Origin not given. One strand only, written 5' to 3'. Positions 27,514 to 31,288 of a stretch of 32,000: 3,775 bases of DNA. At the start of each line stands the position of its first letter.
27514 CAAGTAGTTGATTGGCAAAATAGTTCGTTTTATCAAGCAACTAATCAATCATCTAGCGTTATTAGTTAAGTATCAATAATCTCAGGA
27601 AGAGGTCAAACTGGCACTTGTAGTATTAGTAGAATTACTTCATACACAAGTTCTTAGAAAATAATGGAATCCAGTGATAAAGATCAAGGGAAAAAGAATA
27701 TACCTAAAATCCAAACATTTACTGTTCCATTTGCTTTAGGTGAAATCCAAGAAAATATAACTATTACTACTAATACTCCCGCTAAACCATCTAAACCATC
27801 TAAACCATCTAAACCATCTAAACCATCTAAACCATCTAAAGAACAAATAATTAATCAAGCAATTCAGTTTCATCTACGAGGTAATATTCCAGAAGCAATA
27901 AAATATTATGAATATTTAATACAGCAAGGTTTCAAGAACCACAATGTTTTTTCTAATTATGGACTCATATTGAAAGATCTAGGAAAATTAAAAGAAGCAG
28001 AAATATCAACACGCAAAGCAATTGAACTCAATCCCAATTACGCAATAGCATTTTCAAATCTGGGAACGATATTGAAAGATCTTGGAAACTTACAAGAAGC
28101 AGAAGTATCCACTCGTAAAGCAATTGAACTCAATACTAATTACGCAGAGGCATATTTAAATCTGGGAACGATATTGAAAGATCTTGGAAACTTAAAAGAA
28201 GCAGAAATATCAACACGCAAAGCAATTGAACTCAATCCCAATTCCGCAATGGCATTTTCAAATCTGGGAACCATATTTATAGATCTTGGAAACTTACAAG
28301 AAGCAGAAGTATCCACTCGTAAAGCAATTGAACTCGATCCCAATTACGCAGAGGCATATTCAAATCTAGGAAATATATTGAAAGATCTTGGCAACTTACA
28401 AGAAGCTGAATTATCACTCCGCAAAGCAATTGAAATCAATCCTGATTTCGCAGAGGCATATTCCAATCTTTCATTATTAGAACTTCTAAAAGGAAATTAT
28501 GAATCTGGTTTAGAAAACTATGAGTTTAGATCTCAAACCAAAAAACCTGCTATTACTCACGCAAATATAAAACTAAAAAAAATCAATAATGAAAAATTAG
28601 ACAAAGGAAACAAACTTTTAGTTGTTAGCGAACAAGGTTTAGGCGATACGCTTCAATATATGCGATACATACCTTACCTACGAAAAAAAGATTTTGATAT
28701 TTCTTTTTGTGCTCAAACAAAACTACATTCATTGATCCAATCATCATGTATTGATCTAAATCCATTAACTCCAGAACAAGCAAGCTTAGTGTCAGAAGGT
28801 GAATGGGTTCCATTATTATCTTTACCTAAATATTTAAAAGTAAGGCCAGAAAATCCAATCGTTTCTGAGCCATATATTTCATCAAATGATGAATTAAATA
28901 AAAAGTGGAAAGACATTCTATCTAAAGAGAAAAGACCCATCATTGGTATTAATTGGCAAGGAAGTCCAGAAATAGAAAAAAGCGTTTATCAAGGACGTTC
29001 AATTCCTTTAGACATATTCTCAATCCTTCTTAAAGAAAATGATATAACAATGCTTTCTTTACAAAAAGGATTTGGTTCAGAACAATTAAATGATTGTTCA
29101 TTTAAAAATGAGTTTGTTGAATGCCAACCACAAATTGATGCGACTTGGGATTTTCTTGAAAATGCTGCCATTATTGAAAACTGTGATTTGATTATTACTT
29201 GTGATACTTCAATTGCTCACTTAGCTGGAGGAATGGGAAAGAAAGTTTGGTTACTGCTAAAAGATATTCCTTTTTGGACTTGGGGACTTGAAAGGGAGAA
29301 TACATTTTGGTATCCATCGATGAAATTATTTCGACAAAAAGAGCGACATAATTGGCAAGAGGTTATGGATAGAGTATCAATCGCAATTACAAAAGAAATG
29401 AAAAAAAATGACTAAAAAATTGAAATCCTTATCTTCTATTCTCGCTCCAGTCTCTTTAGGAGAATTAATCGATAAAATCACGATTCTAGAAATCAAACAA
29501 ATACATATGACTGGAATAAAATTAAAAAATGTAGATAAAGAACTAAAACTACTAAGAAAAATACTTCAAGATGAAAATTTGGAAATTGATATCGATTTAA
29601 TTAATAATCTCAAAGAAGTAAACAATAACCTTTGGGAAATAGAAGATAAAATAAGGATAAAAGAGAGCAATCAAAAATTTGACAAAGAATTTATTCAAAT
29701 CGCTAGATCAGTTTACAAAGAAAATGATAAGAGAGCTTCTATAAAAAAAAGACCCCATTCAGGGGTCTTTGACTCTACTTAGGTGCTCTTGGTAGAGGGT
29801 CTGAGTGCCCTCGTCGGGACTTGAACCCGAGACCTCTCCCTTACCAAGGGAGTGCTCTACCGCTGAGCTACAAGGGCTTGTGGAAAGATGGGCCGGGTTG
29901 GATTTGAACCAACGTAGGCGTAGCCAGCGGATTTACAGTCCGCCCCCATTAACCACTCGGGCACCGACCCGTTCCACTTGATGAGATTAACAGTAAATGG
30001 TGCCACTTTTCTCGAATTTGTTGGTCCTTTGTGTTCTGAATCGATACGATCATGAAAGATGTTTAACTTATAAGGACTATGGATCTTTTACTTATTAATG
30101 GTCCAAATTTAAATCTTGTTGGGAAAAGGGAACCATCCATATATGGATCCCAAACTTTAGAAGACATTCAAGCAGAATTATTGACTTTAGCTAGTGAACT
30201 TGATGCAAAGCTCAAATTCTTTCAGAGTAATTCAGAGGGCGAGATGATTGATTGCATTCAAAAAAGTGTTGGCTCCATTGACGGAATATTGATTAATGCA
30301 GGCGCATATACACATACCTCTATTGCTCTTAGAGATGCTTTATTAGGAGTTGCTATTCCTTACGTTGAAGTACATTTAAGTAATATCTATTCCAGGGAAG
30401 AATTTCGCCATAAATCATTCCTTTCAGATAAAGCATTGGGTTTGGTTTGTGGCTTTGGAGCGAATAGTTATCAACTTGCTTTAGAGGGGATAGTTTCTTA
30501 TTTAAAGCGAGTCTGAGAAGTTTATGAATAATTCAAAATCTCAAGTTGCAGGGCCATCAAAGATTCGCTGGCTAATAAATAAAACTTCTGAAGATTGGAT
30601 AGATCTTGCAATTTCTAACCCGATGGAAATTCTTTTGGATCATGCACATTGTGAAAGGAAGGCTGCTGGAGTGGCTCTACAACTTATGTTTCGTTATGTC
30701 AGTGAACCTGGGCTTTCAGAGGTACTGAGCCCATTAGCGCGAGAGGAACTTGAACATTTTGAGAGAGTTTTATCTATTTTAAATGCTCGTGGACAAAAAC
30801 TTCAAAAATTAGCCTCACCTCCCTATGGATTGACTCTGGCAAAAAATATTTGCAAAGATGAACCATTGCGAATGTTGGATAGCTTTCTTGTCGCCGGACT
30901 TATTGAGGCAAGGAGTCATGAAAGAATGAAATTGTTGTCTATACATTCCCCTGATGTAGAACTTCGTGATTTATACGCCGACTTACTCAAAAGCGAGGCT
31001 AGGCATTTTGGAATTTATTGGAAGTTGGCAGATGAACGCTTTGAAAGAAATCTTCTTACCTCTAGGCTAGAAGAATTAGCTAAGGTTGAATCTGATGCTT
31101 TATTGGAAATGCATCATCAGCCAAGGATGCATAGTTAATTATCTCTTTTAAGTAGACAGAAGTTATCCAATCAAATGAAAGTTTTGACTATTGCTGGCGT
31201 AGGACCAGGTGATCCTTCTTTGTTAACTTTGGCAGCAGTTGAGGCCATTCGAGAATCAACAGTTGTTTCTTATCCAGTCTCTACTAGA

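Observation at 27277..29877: The 15-nt tRNA-Thr(GGU) 3'-end duplicate delimits a 2.5-kb integrated module without a recombinase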

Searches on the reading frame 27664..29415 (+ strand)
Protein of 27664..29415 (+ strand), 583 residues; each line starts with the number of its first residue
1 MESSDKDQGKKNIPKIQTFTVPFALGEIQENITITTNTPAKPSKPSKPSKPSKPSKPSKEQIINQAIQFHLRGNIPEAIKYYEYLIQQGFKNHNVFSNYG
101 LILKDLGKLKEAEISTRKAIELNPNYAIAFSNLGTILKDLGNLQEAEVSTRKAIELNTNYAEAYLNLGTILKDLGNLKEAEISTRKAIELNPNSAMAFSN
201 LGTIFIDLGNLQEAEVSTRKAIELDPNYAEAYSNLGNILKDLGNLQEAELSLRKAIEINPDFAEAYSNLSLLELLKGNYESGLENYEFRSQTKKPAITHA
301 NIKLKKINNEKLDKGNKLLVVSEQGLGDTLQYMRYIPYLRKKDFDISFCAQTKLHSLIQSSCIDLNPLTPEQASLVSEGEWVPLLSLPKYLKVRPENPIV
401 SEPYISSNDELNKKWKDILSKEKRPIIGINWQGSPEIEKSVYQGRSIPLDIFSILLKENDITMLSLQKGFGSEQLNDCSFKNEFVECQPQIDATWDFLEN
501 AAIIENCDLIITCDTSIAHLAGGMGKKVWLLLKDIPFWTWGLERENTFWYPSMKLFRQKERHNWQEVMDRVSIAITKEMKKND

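Call 9: search_protein_families(library=pfam, proteins=[window:27664-29415:+], max_evalue=0.01)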
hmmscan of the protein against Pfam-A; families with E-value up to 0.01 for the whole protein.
window:27664-29415:+ (583 aa): 23 families
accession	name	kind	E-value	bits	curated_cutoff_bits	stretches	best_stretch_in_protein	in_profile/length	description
PF00515.34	TPR_1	-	1.1e-43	145.8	27.8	5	229-262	1-34/34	Tetratricopeptide repeat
PF07719.23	TPR_2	-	5.9e-40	132.5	27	5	229-261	1-33/34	Tetratricopeptide repeat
PF13431.12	TPR_17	-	1.6e-36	122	24.4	5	219-249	3-33/34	Tetratricopeptide repeat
PF13181.12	TPR_8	-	7.7e-36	119.6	25.7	5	229-261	1-33/34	Tetratricopeptide repeat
PF13414.12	TPR_11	-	1.2e-29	102.1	26.8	4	202-243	1-42/42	TPR repeat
PF13424.12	TPR_12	-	2.8e-19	69.5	30.1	4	195-258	3-74/77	Tetratricopeptide repeat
PF13374.12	TPR_10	-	9.1e-18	64.1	27.5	1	229-258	2-31/42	Tetratricopeptide repeat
PF13432.12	TPR_16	-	4.1e-16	59.5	32.7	3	201-261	3-63/65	Tetratricopeptide repeat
PF14559.12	TPR_19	-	8.3e-15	55.3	25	2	206-268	2-63/68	Tetratricopeptide repeat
PF13428.12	TPR_14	-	4.5e-13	48.9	23.5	0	230-269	2-41/44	Tetratricopeptide repeat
PF23914.1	TPR_CcmH_CycH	-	1e-10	42.2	42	1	182-287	37-145/158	Cytochrome c-type biogenesis protein H TPR domain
PF13176.12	TPR_7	-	3.3e-09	36.6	27.9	0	231-262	1-32/36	Tetratricopeptide repeat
PF24885.1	TPR_NPHP3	-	3.7e-09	36.8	100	0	225-258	95-128/239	Nephrocystin-3 TPR domain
PF13174.12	TPR_6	-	1.4e-08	35.3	26.3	0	162-194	1-33/33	Tetratricopeptide repeat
PF01239.28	PPTA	-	7.3e-07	29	29.5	0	115-138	7-30/32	Protein prenyltransferase alpha subunit repeat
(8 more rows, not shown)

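Call 67: search_protein_families(library=ncbifam, proteins=[window:27664-29415:+], max_evalue=0.01)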
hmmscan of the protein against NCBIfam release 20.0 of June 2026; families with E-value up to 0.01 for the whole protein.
window:27664-29415:+ (583 aa): 23 families
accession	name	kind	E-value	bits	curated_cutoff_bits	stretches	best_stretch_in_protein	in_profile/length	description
TIGR02521.1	type_IV_pilW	equivalog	7.2e-27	94.4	154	2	141-294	45-200/234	type IV pilus biogenesis/stability protein PilW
NF033762.1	social_mot_Tgl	equivalog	7.8e-22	77.8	225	2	56-214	28-189/252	social motility TPR repeat lipoprotein Tgl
NF040959.1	MamA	equivalog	4.1e-20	72.1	200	2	161-284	71-194/204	magnetosome protein MamA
TIGR02917.1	PEP_TPR_lipo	equivalog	6.9e-18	63.9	312.2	1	72-311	444-684/899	XrtA/PEP-CTERM system TPR-repeat protein PrsT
NF033920.0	C39_PA2778_fam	equivalog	1.4e-15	57.5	150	3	171-260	166-255/255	PA2778 family cysteine peptidase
NF033758.1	gliding_GltE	equivalog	1.4e-15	57.3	225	2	95-204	224-333/411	adventurous gliding motility TPR repeat lipoprotein GltE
TIGR00990.1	3a0801s09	subfamily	7.5e-14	51.3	757.25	2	189-287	325-423/615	mitochondrial import receptor subunit TOM70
NF008391.2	PRK11189.1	equivalog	6.5e-12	45.5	250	2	168-237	72-141/297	lipoprotein NlpI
NF047558.1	TPR_END_plus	domain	1.1e-10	41.3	32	0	231-268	1-38/56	TPR end-of-group domain-containing protein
NF047507.1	TPR_BatC_Lepto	exception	1.2e-09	38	175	1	208-294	71-161/214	TPR repeat-containing protein BatC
NF002725.1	PRK02603.1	equivalog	1.2e-08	35.2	143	1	73-154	49-133/173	photosystem I assembly protein Ycf3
NF040561.1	PrimPol_Msp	equivalog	2.4e-08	33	200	2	157-248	21-100/515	CRISPR-associated primase-polymerase type A1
TIGR02552.1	LcrH_SycD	equivalog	8.2e-07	28.8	104.8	0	175-261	32-118/136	SycD/LcrH family type III secretion system chaperone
NF053607.1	CHU_0125_OmpA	equivalog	4.8e-06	25.4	620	0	64-124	58-118/639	CHU_0125 family OmpA-like outer membrane integrity protein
NF047371.1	FlcA_CTERM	equivalog_domain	7.9e-06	24.6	300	1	79-295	304-504/646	periplasmic flagellar collar protein FlcA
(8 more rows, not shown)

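Call 69: find_encoding_contigs(protein=window:27664-29415:+, flank=10000, max_places=8)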
Protein window:27664-29415:+ (583 aa): 9 contigs read that carry it; 3 places shown.
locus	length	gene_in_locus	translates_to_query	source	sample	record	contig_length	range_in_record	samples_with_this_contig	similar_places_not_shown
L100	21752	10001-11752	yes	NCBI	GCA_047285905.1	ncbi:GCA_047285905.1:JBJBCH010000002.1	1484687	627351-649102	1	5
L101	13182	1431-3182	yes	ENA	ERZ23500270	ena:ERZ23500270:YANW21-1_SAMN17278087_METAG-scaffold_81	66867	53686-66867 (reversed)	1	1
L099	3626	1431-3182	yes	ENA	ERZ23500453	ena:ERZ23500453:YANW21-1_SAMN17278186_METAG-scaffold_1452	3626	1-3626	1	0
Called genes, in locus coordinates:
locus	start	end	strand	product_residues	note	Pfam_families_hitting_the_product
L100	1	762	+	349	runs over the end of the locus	-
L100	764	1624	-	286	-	PF23446:LysM1_NFP_LYK (faint), PF01476:LysM, PF23473:LysM3_LYK4_5 (faint), PF01476:LysM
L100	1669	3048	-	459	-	PF00171:Aldedh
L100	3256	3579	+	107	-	-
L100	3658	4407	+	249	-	PF09335:VTT_dom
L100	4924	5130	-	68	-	-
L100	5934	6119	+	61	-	-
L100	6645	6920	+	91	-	PF07864:DUF1651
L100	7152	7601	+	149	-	PF12707:DUF3804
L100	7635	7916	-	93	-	-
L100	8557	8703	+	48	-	-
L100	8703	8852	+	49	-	-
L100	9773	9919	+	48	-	-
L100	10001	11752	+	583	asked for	-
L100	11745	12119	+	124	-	PF19662:DUF6165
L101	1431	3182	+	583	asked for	-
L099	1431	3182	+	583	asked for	-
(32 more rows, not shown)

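Call 78: find_homologous_proteins(query=window:27664-29415:+, region=300-583, max_evalue=1e-10)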
Query window:27664-29415:+, residues 300-583 (284 aa): 4257 proteins with E <= 1e-10 among 5494 candidates; the best 120 are listed.
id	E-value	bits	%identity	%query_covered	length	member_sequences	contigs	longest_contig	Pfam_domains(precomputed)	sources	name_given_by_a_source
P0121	4.2e-195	664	53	97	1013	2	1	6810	PF10602.16,PF25063.1,PF13431.13,PF09976.16,PF23914.2,PF13414.13,PF13176.13,PF13428.13,PF13374.13,PF14559.13,PF24575.2,PF13371.13,PF00515.35,PF13424.13,PF21033.5,PF13432.13,PF13181.13,PF01075.24,PF07719.24,PF13174.13,PF20308.5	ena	-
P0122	4.2e-183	625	52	95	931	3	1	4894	PF13431.13,PF13414.13,PF13176.13,PF13428.13,PF14559.13,PF24575.2,PF13371.13,PF19662.5,PF00515.35,PF13424.13,PF13432.13,PF13181.13,PF01075.24,PF07719.24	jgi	jgi:tetratricopeptide (TPR) repeat protein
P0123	2.4e-179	613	58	97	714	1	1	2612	PF13431.13,PF23914.2,PF13414.13,PF13176.13,PF12569.15,PF13428.13,PF04733.21,PF25064.2,PF13374.13,PF07721.21,PF14559.13,PF24575.2,PF13371.13,PF00515.35,PF13424.13,PF28559.1,PF13432.13,PF13181.13,PF01075.24,PF07719.24,PF13174.13,PF20308.5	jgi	jgi:Flp pilus assembly protein TadD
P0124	2.8e-171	586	49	98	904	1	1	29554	PF13431.13,PF23914.2,PF13414.13,PF13176.13,PF13428.13,PF13374.13,PF14559.13,PF24575.2,PF13371.13,PF00515.35,PF12895.14,PF13424.13,PF21033.5,PF13432.13,PF13181.13,PF01075.24,PF07719.24,PF13174.13,PF20308.5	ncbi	ncbi:MAG: tetratricopeptide repeat protein [Cyanobium sp.]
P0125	2.2e-170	583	48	92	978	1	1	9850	PF13431.13,PF23914.2,PF13414.13,PF13176.13,PF13428.13,PF13374.13,PF07721.21,PF14559.13,PF24575.2,PF13371.13,PF00515.35,PF12895.14,PF13424.13,PF21033.5,PF13432.13,PF13429.13,PF13181.13,PF01075.24,PF07719.24,PF13174.13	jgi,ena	-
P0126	7.9e-154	529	79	99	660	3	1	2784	PF25063.1,PF13431.13,PF23914.2,PF25060.1,PF13414.13,PF13176.13,PF13428.13,PF25064.2,PF13374.13,PF07721.21,PF14559.13,PF24575.2,PF13371.13,PF17874.8,PF00515.35,PF12895.14,PF13424.13,PF21033.5,PF13432.13,PF13181.13,PF07719.24,PF13174.13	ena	-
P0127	2.6e-148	511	79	97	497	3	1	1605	PF13431.13,PF13414.13,PF13176.13,PF13428.13,PF13374.13,PF14559.13,PF24575.2,PF00515.35,PF13424.13,PF21033.5,PF13432.13,PF13181.13,PF07719.24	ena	-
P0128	2.4e-147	508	77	98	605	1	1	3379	PF13431.13,PF23914.2,PF13414.13,PF13176.13,PF24885.2,PF13428.13,PF13374.13,PF07721.21,PF14559.13,PF24575.2,PF02259.30,PF17874.8,PF00515.35,PF13424.13,PF21033.5,PF13432.13,PF13181.13,PF07719.24,PF13174.13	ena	-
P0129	2.4e-146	504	79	98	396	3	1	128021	PF14559.13,PF13431.13,PF13414.13,PF00515.35,PF13424.13,PF13176.13,PF13432.13,PF13428.13,PF13181.13,PF07719.24,PF13374.13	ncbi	ncbi:tetratricopeptide repeat protein, partial [Prochlorococcus marinus]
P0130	2.9e-146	504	77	98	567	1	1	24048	PF13431.13,PF23914.2,PF13414.13,PF13176.13,PF24885.2,PF12569.15,PF13428.13,PF13374.13,PF14559.13,PF24575.2,PF00515.35,PF13424.13,PF21033.5,PF13432.13,PF13181.13,PF07719.24,PF13174.13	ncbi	-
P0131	8.8e-146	503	74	99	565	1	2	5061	PF13431.13,PF23914.2,PF13414.13,PF13176.13,PF13428.13,PF13374.13,PF14559.13,PF00515.35,PF13424.13,PF13432.13,PF13181.13,PF07719.24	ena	-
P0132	6.5e-145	500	75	99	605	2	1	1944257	PF13431.13,PF23914.2,PF13414.13,PF13176.13,PF24885.2,PF13428.13,PF13374.13,PF07721.21,PF14559.13,PF24575.2,PF00515.35,PF13424.13,PF21033.5,PF13432.13,PF13181.13,PF07719.24,PF13174.13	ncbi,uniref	ncbi:tetratricopeptide repeat protein [Prochlorococcus sp. MIT 0916]|uniref:tetratricopeptide repeat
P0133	3.3e-144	497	75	99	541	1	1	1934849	PF13431.13,PF23914.2,PF13414.13,PF13428.13,PF13374.13,PF14559.13,PF24575.2,PF00515.35,PF12895.14,PF13424.13,PF13432.13,PF13181.13,PF07719.24,PF13174.13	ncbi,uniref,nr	ncbi:tetratricopeptide repeat protein [Prochlorococcus marinus]|uniref:tetratricopeptide repeat prot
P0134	3.3e-144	497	76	98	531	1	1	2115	PF14559.13,PF13431.13,PF13414.13,PF00515.35,PF13424.13,PF13176.13,PF13432.13,PF13428.13,PF13181.13,PF07719.24,PF13374.13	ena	-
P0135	3.9e-144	497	77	98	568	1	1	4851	PF13431.13,PF23914.2,PF13414.13,PF13176.13,PF24885.2,PF13428.13,PF13374.13,PF07721.21,PF14559.13,PF13371.13,PF00515.35,PF13424.13,PF21033.5,PF13432.13,PF13181.13,PF07719.24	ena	-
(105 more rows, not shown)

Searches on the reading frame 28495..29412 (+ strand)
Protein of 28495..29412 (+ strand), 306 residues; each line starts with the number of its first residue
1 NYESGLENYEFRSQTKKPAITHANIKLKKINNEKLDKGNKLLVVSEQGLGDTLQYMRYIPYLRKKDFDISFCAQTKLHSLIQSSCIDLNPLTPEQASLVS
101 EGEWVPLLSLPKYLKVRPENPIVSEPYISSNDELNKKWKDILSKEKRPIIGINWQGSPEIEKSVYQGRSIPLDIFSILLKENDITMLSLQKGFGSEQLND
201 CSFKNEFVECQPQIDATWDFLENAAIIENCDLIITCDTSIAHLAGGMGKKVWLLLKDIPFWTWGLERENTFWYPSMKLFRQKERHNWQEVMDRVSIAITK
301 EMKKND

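Call 63: search_solved_structures(query=window:28495-29412:+, max_evalue=1)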
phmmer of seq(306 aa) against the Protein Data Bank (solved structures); distinct sequences matched with E-value up to 1: 0.

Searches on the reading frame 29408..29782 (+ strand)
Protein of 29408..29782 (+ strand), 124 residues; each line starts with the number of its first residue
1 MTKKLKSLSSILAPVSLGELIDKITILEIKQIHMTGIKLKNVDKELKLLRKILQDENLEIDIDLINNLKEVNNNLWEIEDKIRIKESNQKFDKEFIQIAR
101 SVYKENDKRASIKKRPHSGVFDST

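Call 9: search_protein_families(library=pfam, proteins=[window:29408-29782:+], max_evalue=0.01)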
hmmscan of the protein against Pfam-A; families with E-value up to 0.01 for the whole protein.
window:29408-29782:+ (124 aa): 2 families
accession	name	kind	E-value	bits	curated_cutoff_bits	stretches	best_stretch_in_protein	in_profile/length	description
PF19662.4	DUF6165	-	3.3e-10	40.3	27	1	15-114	5-99/134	Family of unknown function (DUF6165)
PF14063.11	DUF4254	-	0.00028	21.2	27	0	64-111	3-47/144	Protein of unknown function (DUF4254)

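Call 67: search_protein_families(library=ncbifam, proteins=[window:29408-29782:+], max_evalue=0.01)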
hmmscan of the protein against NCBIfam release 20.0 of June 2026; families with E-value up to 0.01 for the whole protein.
window:29408-29782:+ (124 aa): 0 families

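Call 68: find_encoding_contigs(protein=window:29408-29782:+, flank=10000, max_places=8)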
Protein window:29408-29782:+ (124 aa): 15 contigs read that carry it; 4 places shown.
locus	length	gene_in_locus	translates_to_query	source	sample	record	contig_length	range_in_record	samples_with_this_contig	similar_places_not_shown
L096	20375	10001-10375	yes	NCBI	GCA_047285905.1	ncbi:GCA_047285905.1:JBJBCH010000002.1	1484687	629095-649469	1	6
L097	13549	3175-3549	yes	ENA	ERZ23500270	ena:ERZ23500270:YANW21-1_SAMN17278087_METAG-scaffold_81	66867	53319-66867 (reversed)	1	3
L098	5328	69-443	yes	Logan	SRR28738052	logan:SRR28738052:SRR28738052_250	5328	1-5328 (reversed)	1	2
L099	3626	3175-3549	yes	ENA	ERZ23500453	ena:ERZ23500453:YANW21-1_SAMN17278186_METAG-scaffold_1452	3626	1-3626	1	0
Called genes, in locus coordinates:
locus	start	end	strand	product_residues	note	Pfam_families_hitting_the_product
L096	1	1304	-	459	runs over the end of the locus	PF00171:Aldedh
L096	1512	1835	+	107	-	-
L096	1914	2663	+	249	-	PF09335:VTT_dom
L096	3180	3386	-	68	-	-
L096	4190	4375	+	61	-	-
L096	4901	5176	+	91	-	PF07864:DUF1651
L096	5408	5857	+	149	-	PF12707:DUF3804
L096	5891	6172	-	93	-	-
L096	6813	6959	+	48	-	-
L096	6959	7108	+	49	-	-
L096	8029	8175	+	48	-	-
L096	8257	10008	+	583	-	-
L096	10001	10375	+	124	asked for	PF19662:DUF6165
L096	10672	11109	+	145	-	PF01220:DHquinase_II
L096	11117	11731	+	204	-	PF06175:MiaE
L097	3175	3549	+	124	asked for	PF19662:DUF6165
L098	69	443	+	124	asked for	PF19662:DUF6165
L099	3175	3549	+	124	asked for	PF19662:DUF6165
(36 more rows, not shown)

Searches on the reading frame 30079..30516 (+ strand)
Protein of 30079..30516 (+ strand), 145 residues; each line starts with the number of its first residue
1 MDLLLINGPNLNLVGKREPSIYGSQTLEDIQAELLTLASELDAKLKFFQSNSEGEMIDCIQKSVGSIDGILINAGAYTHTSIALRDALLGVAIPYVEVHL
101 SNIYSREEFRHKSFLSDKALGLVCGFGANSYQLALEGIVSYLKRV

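Call 9: search_protein_families(library=pfam, proteins=[window:30079-30516:+], max_evalue=0.01)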
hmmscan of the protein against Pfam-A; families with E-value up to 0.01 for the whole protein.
window:30079-30516:+ (145 aa): 1 family
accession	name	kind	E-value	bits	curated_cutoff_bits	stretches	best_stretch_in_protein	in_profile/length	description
PF01220.24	DHquinase_II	-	1.2e-58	197.2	23.3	1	3-138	2-137/138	Dehydroquinase class II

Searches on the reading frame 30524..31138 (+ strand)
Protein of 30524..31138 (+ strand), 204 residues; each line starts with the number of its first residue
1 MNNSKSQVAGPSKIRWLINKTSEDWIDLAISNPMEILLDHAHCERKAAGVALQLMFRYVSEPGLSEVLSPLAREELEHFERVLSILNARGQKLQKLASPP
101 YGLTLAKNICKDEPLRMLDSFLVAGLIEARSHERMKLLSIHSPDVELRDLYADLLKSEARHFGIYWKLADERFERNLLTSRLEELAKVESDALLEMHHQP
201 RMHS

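Call 9: search_protein_families(library=pfam, proteins=[window:30524-31138:+], max_evalue=0.01)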
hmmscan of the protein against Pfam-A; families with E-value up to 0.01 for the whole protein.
window:30524-31138:+ (204 aa): 1 family
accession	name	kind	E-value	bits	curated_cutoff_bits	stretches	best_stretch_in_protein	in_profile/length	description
PF06175.17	MiaE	-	3.1e-60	203.8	27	1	13-204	6-199/199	tRNA-(MS[2]IO[6]A)-hydroxylase (MiaE)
